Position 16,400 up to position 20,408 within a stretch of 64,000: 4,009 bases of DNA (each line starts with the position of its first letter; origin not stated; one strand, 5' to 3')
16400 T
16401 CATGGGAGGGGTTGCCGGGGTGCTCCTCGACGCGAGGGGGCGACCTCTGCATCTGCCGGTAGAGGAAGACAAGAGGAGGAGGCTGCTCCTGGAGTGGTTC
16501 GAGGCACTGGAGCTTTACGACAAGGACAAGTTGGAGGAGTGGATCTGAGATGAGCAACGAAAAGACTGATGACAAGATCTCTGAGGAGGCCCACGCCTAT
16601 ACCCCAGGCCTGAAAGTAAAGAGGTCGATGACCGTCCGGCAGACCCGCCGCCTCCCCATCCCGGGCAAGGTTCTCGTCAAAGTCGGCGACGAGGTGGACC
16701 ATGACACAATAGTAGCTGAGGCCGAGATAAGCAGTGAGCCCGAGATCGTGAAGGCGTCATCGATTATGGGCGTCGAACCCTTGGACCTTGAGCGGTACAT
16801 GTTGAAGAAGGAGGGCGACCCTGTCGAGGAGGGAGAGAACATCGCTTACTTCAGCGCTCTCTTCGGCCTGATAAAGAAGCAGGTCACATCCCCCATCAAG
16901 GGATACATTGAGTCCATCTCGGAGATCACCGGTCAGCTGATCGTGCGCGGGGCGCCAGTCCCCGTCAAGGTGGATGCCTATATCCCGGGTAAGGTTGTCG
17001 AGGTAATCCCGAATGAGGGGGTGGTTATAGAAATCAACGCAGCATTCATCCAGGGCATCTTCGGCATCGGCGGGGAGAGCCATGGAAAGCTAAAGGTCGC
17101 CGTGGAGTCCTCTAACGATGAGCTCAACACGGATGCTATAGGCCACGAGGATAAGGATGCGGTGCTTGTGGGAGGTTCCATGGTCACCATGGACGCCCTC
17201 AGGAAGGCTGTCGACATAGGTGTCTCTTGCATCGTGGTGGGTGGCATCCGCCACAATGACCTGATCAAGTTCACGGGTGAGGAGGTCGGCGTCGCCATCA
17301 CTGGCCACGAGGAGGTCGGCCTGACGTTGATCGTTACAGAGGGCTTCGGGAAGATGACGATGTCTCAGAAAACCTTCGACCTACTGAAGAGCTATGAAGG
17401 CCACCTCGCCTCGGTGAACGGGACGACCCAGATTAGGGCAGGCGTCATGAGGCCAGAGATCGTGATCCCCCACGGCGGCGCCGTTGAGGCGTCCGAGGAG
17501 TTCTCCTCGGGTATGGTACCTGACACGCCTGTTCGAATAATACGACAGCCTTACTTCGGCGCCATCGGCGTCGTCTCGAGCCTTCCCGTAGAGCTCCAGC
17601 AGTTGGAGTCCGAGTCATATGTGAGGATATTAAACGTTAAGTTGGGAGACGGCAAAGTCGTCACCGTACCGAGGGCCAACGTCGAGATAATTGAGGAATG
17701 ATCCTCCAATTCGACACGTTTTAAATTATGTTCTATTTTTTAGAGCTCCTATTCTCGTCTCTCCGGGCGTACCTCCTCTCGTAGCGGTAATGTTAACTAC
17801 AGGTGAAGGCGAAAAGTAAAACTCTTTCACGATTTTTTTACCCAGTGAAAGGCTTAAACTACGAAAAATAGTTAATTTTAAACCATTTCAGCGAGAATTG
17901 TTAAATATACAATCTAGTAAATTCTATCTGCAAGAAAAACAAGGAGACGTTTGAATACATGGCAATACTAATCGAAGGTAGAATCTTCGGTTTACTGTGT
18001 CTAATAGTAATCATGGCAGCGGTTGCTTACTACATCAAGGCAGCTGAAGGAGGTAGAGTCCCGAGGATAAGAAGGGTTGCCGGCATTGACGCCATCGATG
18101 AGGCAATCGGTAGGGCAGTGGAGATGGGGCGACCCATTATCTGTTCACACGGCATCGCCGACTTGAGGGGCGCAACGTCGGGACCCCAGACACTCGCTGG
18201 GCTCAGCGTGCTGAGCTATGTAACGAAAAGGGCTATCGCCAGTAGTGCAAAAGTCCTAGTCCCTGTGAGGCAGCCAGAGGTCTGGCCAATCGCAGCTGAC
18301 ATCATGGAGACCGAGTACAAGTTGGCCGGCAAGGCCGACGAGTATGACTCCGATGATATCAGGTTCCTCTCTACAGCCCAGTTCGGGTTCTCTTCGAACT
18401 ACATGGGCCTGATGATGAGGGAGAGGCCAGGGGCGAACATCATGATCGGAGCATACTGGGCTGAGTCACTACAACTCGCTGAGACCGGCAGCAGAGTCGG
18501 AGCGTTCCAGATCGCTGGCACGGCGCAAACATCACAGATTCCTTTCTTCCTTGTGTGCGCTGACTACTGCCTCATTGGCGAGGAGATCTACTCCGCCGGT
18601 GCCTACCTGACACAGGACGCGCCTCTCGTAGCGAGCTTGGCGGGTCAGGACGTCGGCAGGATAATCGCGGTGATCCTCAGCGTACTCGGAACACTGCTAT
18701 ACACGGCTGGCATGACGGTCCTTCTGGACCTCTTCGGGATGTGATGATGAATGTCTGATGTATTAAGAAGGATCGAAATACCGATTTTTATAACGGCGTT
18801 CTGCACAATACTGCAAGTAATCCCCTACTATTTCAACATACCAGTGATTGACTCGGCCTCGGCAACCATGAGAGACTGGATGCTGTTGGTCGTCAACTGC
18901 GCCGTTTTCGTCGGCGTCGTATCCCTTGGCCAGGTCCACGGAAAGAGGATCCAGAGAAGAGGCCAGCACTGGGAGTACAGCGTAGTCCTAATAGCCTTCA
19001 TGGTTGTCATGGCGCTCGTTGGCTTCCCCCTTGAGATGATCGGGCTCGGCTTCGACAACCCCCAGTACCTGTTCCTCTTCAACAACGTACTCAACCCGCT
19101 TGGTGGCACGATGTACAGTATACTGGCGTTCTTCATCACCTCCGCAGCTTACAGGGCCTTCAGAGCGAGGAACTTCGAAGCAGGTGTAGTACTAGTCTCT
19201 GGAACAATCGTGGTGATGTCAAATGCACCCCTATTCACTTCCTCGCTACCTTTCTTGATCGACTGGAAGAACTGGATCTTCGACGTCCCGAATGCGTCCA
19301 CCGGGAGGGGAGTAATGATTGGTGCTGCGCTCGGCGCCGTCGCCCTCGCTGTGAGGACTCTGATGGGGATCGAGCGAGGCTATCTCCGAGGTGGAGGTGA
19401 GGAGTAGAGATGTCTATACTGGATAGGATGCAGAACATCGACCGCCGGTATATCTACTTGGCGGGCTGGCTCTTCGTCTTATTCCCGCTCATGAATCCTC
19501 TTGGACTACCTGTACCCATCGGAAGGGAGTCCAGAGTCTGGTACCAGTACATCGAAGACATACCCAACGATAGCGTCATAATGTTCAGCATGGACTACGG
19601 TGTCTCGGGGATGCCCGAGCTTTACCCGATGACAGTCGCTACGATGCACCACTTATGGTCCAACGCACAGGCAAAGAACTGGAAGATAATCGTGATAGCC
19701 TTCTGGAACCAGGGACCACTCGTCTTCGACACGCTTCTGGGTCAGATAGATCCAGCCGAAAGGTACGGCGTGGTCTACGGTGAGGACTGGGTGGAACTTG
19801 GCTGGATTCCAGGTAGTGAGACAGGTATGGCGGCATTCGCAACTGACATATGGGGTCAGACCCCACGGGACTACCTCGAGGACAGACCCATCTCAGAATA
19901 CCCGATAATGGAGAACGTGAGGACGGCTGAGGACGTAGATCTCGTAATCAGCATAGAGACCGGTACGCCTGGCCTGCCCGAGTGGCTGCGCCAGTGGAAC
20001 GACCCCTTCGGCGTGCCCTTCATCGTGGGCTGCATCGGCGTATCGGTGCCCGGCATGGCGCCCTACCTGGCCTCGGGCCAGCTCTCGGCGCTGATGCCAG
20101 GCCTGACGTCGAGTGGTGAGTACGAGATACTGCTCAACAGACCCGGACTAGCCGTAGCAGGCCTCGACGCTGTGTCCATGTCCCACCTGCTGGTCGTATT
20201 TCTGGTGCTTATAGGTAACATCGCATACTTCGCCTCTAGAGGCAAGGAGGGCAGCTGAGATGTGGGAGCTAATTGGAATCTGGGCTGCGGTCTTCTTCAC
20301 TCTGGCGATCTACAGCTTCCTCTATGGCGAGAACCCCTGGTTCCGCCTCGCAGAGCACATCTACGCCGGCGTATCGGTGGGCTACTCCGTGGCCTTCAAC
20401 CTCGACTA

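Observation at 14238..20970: Seven-gene cassette linking a GlmL/MutL-like double actin-fold ATPase and a barrel-sandwich protein to four unassignable membrane proteins (copy 1)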

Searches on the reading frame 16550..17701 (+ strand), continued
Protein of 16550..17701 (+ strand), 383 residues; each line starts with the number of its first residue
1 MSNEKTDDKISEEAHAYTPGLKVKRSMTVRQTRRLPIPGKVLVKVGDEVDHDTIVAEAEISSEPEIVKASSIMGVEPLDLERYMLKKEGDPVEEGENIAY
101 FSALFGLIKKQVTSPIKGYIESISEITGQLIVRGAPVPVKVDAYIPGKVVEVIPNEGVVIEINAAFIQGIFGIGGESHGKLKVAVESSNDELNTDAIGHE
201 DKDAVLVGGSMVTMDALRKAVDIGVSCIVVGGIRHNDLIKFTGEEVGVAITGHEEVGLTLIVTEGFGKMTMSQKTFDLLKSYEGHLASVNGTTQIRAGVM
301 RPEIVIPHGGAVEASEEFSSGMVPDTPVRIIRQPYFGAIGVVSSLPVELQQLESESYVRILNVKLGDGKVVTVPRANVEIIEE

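Call 64: search_solved_structures(query=A6, max_evalue=1, show_alignments=2)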
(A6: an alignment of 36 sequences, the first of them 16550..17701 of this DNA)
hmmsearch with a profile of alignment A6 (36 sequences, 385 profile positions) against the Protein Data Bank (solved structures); distinct sequences matched with E-value up to 1: 10.
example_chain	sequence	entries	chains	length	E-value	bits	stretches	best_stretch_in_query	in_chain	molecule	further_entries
7mfn_BBB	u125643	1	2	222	0.031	16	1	143-234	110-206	N-acetylmannosamine-6-phosphate 2-epimerase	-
7s5f_B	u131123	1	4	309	0.032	16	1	237-317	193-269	Manose-6-phosphate reductase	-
1y0e_A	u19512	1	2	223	0.048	15.4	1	143-234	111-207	Putative N-acetylmannosamine-6-phosphate 2-epimerase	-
6vva_A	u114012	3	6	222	0.048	15.4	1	143-234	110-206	N-acetylmannosamine-6-phosphate 2-epimerase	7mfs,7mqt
11kc_a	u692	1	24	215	0.17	13.6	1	167-243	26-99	Designed nanoparticle O43-B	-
6p6f_A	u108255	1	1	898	0.18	13.5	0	174-242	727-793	I53-50A.1NT1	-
4jej_A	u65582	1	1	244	0.27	12.9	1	196-238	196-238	Geranylgeranylglyceryl phosphate synthase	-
1xpg_A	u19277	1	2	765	0.46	12.2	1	231-335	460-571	5-methyltetrahydropteroyltriglutamate--homocysteine methyltransferase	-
1xdj_A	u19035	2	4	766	0.46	12.2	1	231-335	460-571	5-methyltetrahydropteroyltriglutamate--homocysteine methyltransferase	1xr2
1t7l_A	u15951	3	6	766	0.46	12.2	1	231-335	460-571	5-methyltetrahydropteroyltriglutamate--homocysteine methyltransferase | 5-methyltetrahydropteroyltriglutamate-homocysteine methyltransferase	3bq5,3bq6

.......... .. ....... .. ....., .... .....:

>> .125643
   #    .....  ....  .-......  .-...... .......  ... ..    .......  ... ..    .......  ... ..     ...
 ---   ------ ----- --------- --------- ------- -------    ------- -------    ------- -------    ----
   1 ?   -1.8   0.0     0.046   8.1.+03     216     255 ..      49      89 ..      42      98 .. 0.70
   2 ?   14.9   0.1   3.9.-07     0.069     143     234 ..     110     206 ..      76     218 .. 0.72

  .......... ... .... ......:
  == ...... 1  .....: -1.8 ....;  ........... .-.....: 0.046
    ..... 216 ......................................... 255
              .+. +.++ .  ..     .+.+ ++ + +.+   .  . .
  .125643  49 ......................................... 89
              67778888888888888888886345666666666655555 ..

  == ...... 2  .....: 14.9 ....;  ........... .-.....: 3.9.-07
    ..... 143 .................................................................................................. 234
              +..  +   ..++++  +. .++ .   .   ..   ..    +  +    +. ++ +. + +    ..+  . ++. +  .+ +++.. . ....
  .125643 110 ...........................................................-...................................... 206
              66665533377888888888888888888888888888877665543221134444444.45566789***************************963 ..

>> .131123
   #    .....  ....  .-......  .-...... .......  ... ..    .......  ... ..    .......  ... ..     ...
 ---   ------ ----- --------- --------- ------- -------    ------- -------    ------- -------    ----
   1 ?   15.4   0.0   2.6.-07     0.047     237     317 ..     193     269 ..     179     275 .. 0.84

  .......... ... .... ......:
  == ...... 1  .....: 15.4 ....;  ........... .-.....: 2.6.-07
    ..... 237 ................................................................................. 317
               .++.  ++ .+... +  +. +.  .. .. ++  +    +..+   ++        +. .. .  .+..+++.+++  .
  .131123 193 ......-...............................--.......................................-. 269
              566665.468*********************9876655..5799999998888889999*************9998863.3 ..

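Call 98: find_encoding_contigs(protein=P0121, flank=1000, max_places=2)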
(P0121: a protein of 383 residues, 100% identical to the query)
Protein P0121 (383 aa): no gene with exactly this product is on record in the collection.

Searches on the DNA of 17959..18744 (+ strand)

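Call 95: search_rna_families(sources=[L030, L031, L032, L034, L041, L045, L048, L049], threshold=gathering)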
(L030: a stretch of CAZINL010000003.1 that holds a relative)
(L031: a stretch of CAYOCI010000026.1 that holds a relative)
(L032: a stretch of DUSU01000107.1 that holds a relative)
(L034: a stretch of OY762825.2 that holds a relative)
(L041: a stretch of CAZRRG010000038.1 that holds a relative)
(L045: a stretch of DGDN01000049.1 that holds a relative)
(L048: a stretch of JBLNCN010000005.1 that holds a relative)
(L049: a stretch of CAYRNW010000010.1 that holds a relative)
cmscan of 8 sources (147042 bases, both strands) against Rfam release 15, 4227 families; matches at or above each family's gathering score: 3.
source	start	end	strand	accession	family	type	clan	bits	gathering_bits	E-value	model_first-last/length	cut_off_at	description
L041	6648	6766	-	RF00050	FMN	Cis-reg; riboswitch;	-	69.1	66.2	3.3e-13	1-138/138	no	FMN riboswitch aptamer (RFN element)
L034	4568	4679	-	RF00504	Glycine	Cis-reg; riboswitch;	CL00125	51.8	32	2.1e-07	1-94/94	no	Glycine riboswitch aptamer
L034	4458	4564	-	RF00504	Glycine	Cis-reg; riboswitch;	CL00125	33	32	0.02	9-86/94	no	Glycine riboswitch aptamer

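Call 96: search_rna_families(sources=[L052, L054, L055, L059, L035, L036, L037, L040, L046], threshold=gathering)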
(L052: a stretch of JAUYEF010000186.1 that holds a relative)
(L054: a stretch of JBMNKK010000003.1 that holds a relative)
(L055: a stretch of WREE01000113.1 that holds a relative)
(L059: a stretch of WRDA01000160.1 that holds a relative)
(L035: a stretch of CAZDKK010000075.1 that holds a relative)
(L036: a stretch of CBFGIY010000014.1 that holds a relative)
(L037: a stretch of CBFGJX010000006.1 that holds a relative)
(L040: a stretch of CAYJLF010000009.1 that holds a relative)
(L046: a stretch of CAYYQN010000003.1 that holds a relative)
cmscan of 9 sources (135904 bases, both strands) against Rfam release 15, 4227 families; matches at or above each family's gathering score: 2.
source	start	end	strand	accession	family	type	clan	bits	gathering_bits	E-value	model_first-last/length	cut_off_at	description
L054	3311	3443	+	RF00379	c-di-AMP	Cis-reg; riboswitch;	-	88.8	38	4.2e-19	1-134/134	no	c-di-AMP riboswitch aptamer (ydaO/yuaA leader)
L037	18486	18558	-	RF00005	tRNA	Gene; tRNA;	CL00001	67.6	29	3.1e-12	1-71/71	no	tRNA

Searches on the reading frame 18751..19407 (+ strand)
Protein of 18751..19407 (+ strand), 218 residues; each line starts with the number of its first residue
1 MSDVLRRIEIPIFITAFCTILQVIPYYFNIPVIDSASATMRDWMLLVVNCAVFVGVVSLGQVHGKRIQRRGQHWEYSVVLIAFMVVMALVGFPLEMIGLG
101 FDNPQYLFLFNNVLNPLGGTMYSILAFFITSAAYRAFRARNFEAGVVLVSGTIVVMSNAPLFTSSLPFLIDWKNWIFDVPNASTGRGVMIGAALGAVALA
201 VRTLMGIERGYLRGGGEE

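Call 3: search_protein_families(library=pfam, proteins=[window:18751-19407:+], max_evalue=1)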
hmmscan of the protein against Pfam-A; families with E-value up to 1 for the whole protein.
window:18751-19407:+ (218 aa): 2 families
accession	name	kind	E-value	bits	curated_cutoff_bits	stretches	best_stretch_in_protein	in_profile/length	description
PF10993.13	DUF2818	-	0.0085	17.1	25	1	37-92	30-86/93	Protein of unknown function (DUF2818)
PF05946.17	TcpA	-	0.15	12.6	25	1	112-208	12-112/130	Toxin-coregulated pilus subunit TcpA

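Call 4: search_protein_families(library=ncbifam, proteins=[window:18751-19407:+], max_evalue=1)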
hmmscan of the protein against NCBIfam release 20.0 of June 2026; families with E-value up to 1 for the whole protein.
window:18751-19407:+ (218 aa): 1 family
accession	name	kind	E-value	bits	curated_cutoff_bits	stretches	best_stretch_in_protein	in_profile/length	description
NF010260.0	PRK13706.1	equivalog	0.0065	16.4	419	1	73-164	110-198/248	conjugal transfer pilus acetylase TraX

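Call 25: search_solved_structures(query=A2, max_evalue=1)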
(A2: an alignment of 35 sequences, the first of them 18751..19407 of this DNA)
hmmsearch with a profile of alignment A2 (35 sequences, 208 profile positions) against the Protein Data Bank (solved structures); distinct sequences matched with E-value up to 1: 0.

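Call 30: search_protein_families(library=pfam, alignment_id=A2, max_evalue=0.01)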
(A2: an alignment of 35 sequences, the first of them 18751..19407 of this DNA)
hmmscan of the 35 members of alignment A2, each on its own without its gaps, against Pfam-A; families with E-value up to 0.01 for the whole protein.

A. member 1, window:18751-19407:+ (218 aa): 1 family
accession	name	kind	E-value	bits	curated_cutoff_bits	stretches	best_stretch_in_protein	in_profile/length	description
PF10993.13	DUF2818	-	0.0085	17.1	25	0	37-92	30-86/93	Protein of unknown function (DUF2818)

B. families by the number of members that match (of 35 scanned): 10 families
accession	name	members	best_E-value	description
PF02508.19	Rnf-Nqr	1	3e-05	Rnf-Nqr subunit, membrane protein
PF06532.16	NrsF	1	0.0014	Negative regulator of sigma F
PF24357.1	TMD0_ABC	1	0.0023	ABC transporter TMD0 domain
PF00032.22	Cytochrom_B_C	1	0.0041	Cytochrome b(C-terminal)/b6/petD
PF07695.17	7TMR-DISM_7TM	1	0.0051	7TM diverse intracellular signalling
PF01757.29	Acyl_transf_3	1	0.0065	Acyltransferase domain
PF11293.13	DUF3094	1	0.0072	Protein of unknown function (DUF3094)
PF10993.13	DUF2818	1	0.0085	Protein of unknown function (DUF2818)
PF15018.11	InaF-motif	1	0.0086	TRP-interacting helix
PF18893.5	DUF5652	1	0.0087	Family of unknown function (DUF5652)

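Call 63: search_protein_families(library=padloc, proteins=[window:18751-19407:+], max_evalue=0.01)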
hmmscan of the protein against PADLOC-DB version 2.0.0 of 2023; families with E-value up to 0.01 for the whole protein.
window:18751-19407:+ (218 aa): 0 families

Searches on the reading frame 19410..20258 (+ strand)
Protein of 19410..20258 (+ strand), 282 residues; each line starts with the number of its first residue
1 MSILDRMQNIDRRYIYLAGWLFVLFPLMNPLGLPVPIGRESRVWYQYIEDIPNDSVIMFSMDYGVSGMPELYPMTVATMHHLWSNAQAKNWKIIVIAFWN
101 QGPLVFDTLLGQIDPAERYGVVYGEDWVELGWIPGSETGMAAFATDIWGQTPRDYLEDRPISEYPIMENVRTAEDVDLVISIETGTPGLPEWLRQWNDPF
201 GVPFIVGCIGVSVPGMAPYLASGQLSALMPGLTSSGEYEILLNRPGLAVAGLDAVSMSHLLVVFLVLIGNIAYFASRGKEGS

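Call 3: search_protein_families(library=pfam, proteins=[window:19410-20258:+], max_evalue=1)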
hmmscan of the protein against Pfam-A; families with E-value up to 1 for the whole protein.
window:19410-20258:+ (282 aa): 0 families

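Call 4: search_protein_families(library=ncbifam, proteins=[window:19410-20258:+], max_evalue=1)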
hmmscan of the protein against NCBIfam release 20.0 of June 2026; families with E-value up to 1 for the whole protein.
window:19410-20258:+ (282 aa): 0 families

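Call 26: search_solved_structures(query=A3, max_evalue=1)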
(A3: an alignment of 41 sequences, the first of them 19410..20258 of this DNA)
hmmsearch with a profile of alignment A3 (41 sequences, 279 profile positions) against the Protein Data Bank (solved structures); distinct sequences matched with E-value up to 1: 0.

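Call 29: search_protein_families(library=pfam, alignment_id=A3, max_evalue=0.01)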
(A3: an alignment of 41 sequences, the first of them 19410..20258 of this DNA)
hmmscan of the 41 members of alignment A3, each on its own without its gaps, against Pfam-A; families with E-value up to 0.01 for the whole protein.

A. member 1, window:19410-20258:+ (282 aa): 0 families

B. families by the number of members that match (of 41 scanned): 1 family
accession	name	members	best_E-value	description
PF10006.14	DUF2249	3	0.0011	Uncharacterized conserved protein (DUF2249)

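Call 63: search_protein_families(library=padloc, proteins=[window:19410-20258:+], max_evalue=0.01)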
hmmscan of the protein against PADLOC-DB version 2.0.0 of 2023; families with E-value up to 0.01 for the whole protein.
window:19410-20258:+ (282 aa): 0 families
